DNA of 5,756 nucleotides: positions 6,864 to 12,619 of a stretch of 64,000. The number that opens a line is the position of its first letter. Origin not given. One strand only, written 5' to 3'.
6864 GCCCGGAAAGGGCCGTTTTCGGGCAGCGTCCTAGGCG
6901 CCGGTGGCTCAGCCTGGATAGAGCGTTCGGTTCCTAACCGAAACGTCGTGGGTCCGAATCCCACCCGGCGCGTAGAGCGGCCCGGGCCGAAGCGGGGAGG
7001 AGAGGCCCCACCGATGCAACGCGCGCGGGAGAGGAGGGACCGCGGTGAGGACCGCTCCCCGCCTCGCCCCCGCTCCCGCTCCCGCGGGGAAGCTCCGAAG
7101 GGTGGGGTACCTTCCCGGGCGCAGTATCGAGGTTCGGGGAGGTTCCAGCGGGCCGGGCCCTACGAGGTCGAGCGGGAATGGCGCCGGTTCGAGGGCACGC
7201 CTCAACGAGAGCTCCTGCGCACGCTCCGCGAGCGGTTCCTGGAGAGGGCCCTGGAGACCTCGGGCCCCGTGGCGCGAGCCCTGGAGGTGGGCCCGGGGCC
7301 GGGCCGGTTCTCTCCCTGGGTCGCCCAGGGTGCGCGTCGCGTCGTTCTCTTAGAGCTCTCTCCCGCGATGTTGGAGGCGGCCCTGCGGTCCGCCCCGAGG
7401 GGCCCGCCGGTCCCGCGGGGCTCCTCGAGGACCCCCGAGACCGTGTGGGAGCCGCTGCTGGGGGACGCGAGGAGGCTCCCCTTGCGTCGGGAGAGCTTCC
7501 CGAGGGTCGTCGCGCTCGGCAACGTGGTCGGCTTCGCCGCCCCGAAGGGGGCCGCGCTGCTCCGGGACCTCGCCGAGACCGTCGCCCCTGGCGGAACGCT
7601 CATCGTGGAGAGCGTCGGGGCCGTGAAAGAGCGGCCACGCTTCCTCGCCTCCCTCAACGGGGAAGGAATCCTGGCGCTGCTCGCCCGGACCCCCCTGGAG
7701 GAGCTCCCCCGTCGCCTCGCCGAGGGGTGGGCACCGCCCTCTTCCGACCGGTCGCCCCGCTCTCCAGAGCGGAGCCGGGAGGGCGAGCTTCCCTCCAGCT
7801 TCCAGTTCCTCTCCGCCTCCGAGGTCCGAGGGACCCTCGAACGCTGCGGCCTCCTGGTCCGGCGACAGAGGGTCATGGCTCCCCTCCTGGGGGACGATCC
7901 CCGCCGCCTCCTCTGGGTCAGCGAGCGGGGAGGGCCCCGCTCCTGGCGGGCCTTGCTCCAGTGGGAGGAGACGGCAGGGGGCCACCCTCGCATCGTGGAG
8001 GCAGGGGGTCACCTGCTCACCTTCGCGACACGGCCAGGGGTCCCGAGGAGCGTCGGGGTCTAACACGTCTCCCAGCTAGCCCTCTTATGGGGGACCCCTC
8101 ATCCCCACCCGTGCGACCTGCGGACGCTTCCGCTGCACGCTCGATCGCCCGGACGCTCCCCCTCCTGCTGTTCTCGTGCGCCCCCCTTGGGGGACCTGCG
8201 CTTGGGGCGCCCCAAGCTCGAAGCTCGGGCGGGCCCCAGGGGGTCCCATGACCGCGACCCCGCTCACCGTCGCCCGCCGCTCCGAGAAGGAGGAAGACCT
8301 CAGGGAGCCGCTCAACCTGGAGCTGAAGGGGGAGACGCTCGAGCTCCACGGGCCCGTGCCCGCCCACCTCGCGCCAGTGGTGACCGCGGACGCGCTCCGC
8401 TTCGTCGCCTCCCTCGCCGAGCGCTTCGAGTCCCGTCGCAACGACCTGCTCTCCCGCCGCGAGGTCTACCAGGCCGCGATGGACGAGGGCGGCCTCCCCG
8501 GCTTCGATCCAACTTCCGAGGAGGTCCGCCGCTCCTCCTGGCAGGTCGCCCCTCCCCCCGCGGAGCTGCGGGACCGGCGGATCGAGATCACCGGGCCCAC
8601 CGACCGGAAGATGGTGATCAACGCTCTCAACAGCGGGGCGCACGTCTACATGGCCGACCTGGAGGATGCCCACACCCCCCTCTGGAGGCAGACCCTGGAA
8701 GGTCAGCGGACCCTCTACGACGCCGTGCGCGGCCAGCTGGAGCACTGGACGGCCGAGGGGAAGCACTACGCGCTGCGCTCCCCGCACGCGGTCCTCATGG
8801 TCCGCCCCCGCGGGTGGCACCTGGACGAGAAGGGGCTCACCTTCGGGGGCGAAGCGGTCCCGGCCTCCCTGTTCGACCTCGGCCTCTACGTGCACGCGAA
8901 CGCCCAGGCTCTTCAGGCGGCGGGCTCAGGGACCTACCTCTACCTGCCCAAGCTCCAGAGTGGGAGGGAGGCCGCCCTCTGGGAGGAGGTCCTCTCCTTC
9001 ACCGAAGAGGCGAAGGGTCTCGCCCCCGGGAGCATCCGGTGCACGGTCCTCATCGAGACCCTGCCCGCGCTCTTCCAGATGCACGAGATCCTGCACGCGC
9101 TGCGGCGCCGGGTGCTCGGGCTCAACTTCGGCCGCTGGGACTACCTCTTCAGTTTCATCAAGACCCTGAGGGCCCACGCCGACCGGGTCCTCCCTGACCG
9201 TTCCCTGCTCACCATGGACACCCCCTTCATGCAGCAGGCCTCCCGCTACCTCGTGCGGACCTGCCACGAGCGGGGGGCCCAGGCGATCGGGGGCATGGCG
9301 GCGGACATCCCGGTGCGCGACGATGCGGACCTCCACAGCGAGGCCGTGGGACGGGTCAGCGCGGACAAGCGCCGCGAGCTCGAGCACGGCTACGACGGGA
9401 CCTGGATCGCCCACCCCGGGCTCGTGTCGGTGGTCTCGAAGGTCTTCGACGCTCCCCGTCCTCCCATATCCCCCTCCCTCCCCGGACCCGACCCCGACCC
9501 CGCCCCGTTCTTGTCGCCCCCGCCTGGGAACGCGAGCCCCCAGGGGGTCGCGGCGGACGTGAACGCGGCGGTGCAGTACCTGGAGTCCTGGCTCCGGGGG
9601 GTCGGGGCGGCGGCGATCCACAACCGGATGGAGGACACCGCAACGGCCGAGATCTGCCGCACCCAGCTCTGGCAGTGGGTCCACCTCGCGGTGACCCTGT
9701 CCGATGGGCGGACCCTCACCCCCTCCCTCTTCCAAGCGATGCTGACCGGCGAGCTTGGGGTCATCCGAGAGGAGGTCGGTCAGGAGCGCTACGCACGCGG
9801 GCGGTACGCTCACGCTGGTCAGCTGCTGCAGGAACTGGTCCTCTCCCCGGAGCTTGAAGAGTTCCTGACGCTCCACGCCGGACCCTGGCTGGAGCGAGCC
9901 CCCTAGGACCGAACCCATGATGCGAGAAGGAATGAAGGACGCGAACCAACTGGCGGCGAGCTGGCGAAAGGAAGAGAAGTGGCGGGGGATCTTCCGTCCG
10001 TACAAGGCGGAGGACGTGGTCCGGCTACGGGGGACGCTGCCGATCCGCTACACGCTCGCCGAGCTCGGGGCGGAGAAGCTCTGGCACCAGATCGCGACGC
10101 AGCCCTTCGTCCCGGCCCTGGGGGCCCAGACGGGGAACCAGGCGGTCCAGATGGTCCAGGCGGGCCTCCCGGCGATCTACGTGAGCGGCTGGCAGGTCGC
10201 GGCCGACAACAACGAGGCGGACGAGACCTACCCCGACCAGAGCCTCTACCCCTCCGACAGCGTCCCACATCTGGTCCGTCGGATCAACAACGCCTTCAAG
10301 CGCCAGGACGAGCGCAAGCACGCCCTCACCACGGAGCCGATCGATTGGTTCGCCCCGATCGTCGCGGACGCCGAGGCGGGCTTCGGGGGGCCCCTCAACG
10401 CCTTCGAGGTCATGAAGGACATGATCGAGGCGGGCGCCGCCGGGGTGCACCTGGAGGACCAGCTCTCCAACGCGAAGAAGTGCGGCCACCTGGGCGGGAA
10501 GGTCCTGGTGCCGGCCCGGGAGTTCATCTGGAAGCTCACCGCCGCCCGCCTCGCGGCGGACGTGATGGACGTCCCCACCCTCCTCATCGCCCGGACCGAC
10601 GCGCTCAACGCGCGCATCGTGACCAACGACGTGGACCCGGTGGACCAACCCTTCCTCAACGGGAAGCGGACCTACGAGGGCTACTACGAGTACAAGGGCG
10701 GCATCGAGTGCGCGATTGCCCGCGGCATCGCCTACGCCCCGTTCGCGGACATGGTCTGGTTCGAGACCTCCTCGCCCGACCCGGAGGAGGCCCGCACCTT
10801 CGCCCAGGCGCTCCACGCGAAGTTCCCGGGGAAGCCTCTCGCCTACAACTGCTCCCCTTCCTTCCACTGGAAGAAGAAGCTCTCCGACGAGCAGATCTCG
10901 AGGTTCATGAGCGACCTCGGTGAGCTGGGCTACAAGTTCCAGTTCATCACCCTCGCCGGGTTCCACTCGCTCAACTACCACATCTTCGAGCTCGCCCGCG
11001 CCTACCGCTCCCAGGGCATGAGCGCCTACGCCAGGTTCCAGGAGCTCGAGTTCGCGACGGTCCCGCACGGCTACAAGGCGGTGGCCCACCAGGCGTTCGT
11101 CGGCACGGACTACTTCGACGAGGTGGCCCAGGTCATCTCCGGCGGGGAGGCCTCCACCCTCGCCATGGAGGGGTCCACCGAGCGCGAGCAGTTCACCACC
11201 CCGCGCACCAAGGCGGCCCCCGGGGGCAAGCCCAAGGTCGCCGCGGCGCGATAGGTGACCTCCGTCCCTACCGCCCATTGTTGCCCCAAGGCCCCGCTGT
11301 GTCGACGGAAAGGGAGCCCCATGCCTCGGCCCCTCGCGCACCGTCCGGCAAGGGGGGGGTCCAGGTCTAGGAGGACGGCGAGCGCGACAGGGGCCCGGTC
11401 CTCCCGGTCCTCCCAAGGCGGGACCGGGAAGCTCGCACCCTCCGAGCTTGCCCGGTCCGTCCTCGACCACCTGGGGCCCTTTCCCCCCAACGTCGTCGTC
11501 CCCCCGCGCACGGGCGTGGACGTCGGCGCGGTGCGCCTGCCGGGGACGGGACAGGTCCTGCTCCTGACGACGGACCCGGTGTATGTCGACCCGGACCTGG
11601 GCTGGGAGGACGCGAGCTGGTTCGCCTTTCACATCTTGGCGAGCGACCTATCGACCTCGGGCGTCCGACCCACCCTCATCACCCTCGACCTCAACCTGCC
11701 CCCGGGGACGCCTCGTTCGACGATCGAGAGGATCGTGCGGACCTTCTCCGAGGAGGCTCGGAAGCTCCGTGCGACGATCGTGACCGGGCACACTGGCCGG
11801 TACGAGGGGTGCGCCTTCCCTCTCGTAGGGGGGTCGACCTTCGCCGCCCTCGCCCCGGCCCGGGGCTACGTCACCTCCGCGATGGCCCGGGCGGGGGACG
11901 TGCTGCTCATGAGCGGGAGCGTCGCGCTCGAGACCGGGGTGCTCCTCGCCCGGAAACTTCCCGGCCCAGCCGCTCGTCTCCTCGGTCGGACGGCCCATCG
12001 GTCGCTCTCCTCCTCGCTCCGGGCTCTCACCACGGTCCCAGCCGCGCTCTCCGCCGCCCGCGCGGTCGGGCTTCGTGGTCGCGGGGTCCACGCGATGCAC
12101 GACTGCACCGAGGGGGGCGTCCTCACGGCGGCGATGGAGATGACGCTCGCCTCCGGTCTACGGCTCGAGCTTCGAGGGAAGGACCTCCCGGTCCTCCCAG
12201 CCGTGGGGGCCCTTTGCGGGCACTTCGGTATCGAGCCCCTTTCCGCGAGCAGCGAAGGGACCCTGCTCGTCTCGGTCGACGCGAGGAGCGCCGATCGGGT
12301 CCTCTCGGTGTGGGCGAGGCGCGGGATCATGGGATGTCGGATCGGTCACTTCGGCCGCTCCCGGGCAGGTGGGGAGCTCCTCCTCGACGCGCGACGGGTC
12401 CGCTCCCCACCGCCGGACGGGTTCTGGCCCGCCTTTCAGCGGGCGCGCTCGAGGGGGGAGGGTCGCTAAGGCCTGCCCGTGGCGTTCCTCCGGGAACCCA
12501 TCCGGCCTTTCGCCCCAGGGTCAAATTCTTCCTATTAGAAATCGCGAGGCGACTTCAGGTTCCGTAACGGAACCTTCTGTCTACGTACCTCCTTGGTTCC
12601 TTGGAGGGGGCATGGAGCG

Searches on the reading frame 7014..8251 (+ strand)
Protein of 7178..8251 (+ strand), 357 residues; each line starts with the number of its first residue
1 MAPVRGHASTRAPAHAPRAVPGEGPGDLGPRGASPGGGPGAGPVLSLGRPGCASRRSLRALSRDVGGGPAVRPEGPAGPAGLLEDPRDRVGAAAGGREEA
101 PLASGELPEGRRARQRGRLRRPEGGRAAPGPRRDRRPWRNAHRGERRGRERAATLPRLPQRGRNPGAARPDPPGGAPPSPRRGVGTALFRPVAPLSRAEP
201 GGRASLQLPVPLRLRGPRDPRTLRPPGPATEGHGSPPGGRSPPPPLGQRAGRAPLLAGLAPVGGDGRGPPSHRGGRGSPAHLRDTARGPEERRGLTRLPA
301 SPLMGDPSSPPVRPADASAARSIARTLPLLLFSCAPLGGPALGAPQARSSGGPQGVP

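Call 10: search_protein_families(library=pfam, proteins=[window:7178-8251:+], max_evalue=0.001)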
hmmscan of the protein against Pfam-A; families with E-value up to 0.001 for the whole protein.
window:7178-8251:+ (357 aa): 0 families

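Call 16: find_related_loci(query=window:7178-8251:+, collection=genome_contigs, flank=10000)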
Query window:7178-8251:+ (357 aa) in genome_contigs; peptide patterns used: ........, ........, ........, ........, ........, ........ (x = any residue, [..] = any of these).
599 stretches matched a pattern, but none encodes a relative of the query by tblastn (E <= 1e-3).
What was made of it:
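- Tried and rejected: My first genome_contigs scan used a spurious ORF (7178-8251) and found nothing (call 16).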

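Call 19: find_related_loci(query=window:7014-8063:+, collection=genome_contigs, flank=10000)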
Query window:7014-8063:+ (349 aa) in genome_contigs; peptide patterns used: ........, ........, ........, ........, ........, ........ (x = any residue, [..] = any of these).
185 stretches matched a pattern, but none encodes a relative of the query by tblastn (E <= 1e-3).
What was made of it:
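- Tried and rejected: The repeat with the real methyltransferase (7014-8063) also found nothing (call 19), which used up that collection.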

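Call 20: find_encoding_contigs(protein=window:7014-8063:+, flank=10000, max_places=10)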
Protein window:7014-8063:+ (349 aa): 2 contigs read that carry it; 2 places shown.
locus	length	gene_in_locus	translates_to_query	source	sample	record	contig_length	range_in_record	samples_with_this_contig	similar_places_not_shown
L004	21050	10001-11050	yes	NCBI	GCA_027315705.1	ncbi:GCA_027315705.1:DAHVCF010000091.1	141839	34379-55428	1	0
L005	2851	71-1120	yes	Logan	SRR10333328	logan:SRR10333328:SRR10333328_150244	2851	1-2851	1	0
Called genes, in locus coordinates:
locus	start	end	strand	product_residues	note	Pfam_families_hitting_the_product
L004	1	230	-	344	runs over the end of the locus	PF01118:Semialdhyde_dh, PF22698:Semialdhyde_dhC_1, PF02774:Semialdhyde_dhC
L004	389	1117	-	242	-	PF24367:DUF7523, PF13840:ACT_7 (weak)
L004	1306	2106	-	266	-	PF01343:Peptidase_S49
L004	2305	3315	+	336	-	PF05496:RuvB_N (weak), PF00004:AAA, PF13177:DNA_pol3_delta2 (weak), PF08542:Rep_fac_C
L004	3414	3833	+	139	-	PF01967:MoaC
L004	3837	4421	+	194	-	PF00994:MoCF_biosynth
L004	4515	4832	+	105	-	PF00085:Thioredoxin, PF13098:Thioredoxin_2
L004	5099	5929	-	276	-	PF00589:Phage_integrase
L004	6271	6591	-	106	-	-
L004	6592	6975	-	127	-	-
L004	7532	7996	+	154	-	-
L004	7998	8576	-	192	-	-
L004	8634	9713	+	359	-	-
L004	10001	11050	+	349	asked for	PF08241:Methyltransf_11, PF13649:Methyltransf_25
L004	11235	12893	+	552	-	PF20656:MS_N, PF01274:MS_TIM-barrel, PF22484:DUF6986 (weak), PF03328:HpcH_HpaI (weak), PF20659:MS_C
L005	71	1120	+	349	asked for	PF08241:Methyltransf_11, PF13649:Methyltransf_25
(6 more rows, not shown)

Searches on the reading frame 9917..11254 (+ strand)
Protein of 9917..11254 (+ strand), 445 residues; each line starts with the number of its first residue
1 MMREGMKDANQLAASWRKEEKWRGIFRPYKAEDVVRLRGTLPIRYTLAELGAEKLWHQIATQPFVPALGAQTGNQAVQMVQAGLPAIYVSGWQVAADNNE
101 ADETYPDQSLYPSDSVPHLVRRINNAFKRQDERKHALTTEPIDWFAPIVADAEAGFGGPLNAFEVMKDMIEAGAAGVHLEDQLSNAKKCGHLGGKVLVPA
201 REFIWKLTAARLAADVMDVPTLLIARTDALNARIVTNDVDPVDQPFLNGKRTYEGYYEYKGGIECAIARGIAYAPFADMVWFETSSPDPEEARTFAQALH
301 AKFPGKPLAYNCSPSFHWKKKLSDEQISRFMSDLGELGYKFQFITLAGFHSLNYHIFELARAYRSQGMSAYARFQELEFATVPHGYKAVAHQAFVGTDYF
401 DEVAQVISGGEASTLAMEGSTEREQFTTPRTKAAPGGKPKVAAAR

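Call 10: search_protein_families(library=pfam, proteins=[window:9917-11254:+], max_evalue=0.001)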
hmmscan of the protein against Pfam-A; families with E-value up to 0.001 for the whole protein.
window:9917-11254:+ (445 aa): 2 families
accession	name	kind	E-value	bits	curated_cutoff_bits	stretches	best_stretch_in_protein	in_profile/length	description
PF00463.27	ICL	-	9.7e-107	358.1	26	2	15-249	7-253/526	Isocitrate lyase family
PF13714.12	PEP_mutase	-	8.2e-17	62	31.5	1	79-300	25-193/240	Phosphoenolpyruvate phosphomutase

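Call 81: list_cluster_members(proteins=[window:9917-11254:+, window:1528-1845:+, window:2112-2942:-])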
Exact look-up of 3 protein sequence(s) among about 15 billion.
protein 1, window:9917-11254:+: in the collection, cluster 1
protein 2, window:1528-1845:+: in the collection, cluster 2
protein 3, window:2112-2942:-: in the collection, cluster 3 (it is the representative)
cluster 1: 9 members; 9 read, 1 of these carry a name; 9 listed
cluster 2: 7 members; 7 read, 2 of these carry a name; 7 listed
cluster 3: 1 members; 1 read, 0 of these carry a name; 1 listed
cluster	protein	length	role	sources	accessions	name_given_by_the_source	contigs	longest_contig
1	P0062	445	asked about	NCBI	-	-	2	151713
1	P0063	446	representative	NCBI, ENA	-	-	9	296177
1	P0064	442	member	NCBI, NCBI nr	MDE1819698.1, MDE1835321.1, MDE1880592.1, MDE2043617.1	MAG: isocitrate lyase [Euryarchaeota archaeon] | isocitrate lyase [Euryarchaeota archaeon]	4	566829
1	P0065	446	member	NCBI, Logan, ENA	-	-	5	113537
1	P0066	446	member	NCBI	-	-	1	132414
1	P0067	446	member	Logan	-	-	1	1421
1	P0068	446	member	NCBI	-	-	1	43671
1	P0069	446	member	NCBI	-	-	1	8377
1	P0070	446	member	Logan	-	-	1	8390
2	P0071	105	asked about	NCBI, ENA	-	-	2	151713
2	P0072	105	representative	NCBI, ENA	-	-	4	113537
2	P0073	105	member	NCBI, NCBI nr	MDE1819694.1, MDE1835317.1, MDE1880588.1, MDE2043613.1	MAG: thioredoxin [Euryarchaeota archaeon] | thioredoxin [Euryarchaeota archaeon]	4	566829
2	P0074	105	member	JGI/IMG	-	thioredoxin 1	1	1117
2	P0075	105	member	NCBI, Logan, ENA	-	-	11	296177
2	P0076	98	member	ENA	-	-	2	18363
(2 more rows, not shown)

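Call 82: find_encoding_contigs(protein=P0073, flank=8000, max_places=6)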
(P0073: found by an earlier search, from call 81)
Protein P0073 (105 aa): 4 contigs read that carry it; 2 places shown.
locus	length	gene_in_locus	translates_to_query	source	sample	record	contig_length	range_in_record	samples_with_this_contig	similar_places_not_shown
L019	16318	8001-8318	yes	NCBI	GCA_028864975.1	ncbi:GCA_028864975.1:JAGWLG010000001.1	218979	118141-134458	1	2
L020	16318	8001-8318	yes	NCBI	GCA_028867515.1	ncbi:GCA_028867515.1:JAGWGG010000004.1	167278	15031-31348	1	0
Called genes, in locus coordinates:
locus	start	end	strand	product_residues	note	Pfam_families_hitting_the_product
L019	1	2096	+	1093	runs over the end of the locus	PF24681:Kelch_KLHDC2_KLHL20_DRC7 (weak), PF13415:Beta-prop_FBX42, PF24681:Kelch_KLHDC2_KLHL20_DRC7, PF18911:PKD_4 (weak), PF00801:PKD, PF18911:PKD_4, PF00801:PKD, PF18911:PKD_4, +1 more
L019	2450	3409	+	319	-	PF00528:BPD_transp_1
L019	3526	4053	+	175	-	PF13673:Acetyltransf_10 (weak), PF00583:Acetyltransf_1, PF13508:Acetyltransf_7 (weak)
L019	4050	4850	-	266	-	PF01343:Peptidase_S49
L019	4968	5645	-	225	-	-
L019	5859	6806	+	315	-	PF05496:RuvB_N (faint), PF00004:AAA, PF13177:DNA_pol3_delta2 (weak), PF25361:AAA_lid_RFC1 (weak), PF08542:Rep_fac_C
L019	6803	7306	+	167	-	PF01967:MoaC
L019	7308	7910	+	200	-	PF00994:MoCF_biosynth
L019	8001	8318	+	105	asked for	PF00085:Thioredoxin, PF13098:Thioredoxin_2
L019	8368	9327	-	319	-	PF00583:Acetyltransf_1, PF13673:Acetyltransf_10 (weak), PF13508:Acetyltransf_7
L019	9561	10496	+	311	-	PF13489:Methyltransf_23 (weak), PF08241:Methyltransf_11, PF13649:Methyltransf_25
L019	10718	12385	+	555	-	PF20656:MS_N, PF01274:MS_TIM-barrel, PF20659:MS_C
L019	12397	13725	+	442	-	PF00463:ICL, PF13714:PEP_mutase, PF00463:ICL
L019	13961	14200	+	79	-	-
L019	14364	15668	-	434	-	PF01966:HD, PF19276:HD_assoc_2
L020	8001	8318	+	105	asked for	PF00085:Thioredoxin, PF13098:Thioredoxin_2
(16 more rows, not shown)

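Call 86: find_encoding_contigs(protein=P0075, flank=7000, max_places=10)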
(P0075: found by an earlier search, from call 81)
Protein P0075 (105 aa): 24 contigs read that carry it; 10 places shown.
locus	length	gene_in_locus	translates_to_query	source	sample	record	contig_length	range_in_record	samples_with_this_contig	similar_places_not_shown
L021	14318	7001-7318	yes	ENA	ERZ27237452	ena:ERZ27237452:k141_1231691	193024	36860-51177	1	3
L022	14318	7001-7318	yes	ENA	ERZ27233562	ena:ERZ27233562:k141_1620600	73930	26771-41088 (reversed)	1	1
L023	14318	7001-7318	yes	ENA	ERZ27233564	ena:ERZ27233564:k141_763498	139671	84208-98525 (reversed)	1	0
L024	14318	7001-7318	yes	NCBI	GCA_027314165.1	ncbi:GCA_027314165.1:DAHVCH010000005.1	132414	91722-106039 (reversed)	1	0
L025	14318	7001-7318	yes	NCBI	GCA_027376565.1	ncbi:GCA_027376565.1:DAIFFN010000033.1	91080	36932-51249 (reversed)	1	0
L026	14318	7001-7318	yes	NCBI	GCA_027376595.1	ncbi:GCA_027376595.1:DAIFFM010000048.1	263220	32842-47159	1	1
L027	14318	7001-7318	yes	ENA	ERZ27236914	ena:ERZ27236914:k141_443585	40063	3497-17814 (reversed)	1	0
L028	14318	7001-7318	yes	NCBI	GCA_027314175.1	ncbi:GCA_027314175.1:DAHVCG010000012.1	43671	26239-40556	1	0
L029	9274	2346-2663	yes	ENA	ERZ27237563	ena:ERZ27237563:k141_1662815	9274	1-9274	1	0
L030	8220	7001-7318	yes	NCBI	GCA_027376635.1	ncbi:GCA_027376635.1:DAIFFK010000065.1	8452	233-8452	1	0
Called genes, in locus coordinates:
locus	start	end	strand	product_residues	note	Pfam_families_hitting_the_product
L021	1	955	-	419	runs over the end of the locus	PF01960:ArgJ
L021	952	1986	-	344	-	PF01118:Semialdhyde_dh, PF22698:Semialdhyde_dhC_1, PF02774:Semialdhyde_dhC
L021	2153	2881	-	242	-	PF24367:DUF7523, PF13840:ACT_7 (weak)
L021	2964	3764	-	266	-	PF01343:Peptidase_S49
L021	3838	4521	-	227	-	-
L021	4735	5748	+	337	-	PF05496:RuvB_N (weak), PF00004:AAA, PF13177:DNA_pol3_delta2 (weak), PF08542:Rep_fac_C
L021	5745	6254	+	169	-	PF01967:MoaC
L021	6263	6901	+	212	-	-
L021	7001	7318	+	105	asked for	PF00085:Thioredoxin, PF13098:Thioredoxin_2, PF04756:OST3_OST6 (faint), PF13905:Thioredoxin_8 (faint)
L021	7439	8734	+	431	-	PF03463:eRF1_1, PF18854:baeRF_family10, PF03464:eRF1_2, PF18859:acVLRF1, PF03465:eRF1_3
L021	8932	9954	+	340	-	PF08241:Methyltransf_11, PF08242:Methyltransf_12 (weak), PF13649:Methyltransf_25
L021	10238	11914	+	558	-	PF20656:MS_N, PF01274:MS_TIM-barrel, PF03328:HpcH_HpaI (weak), PF20659:MS_C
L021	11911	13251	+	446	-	PF00463:ICL, PF13714:PEP_mutase, PF00463:ICL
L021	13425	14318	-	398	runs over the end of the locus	PF01966:HD, PF19276:HD_assoc_2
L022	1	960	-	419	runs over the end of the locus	PF01960:ArgJ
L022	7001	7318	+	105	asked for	PF00085:Thioredoxin, PF13098:Thioredoxin_2, PF04756:OST3_OST6 (faint), PF13905:Thioredoxin_8 (faint)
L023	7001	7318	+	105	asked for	PF00085:Thioredoxin, PF13098:Thioredoxin_2, PF04756:OST3_OST6 (faint), PF13905:Thioredoxin_8 (faint)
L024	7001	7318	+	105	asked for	PF00085:Thioredoxin, PF13098:Thioredoxin_2, PF04756:OST3_OST6 (faint), PF13905:Thioredoxin_8 (faint)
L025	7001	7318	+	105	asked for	PF00085:Thioredoxin, PF13098:Thioredoxin_2, PF04756:OST3_OST6 (faint), PF13905:Thioredoxin_8 (faint)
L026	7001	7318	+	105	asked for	PF00085:Thioredoxin, PF13098:Thioredoxin_2, PF04756:OST3_OST6 (faint), PF13905:Thioredoxin_8 (faint)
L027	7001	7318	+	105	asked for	PF00085:Thioredoxin, PF13098:Thioredoxin_2, PF04756:OST3_OST6 (faint), PF13905:Thioredoxin_8 (faint)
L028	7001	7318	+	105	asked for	PF00085:Thioredoxin, PF13098:Thioredoxin_2, PF04756:OST3_OST6 (faint), PF13905:Thioredoxin_8 (faint)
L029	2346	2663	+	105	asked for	PF00085:Thioredoxin, PF13098:Thioredoxin_2, PF04756:OST3_OST6 (faint), PF13905:Thioredoxin_8 (faint)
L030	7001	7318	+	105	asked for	PF00085:Thioredoxin, PF13098:Thioredoxin_2, PF04756:OST3_OST6 (faint), PF13905:Thioredoxin_8 (faint)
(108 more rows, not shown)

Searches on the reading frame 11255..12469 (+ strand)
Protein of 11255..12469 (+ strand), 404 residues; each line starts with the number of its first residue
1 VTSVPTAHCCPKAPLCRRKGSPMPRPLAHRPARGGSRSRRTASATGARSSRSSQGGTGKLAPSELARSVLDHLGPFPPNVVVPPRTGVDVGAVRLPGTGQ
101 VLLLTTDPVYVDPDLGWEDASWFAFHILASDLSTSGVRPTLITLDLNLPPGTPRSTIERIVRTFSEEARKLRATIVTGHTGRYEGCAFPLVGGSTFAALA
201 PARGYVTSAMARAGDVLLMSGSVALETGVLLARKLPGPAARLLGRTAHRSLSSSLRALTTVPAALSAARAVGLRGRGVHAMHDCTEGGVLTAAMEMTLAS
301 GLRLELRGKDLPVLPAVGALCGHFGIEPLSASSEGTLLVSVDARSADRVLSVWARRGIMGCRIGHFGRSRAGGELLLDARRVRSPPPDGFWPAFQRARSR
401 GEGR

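Call 10: search_protein_families(library=pfam, proteins=[window:11255-12469:+], max_evalue=0.001)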
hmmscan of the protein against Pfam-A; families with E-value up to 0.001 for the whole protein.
window:11255-12469:+ (404 aa): 2 families
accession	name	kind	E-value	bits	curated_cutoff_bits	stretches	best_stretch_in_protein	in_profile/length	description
PF02769.27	AIRS_C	-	9.1e-18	65.3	23.1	1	212-367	1-146/156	AIR synthase related protein, C-terminal domain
PF00586.29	AIRS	-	1.1e-11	45.6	24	1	89-184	3-97/112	AIR synthase related protein, N-terminal domain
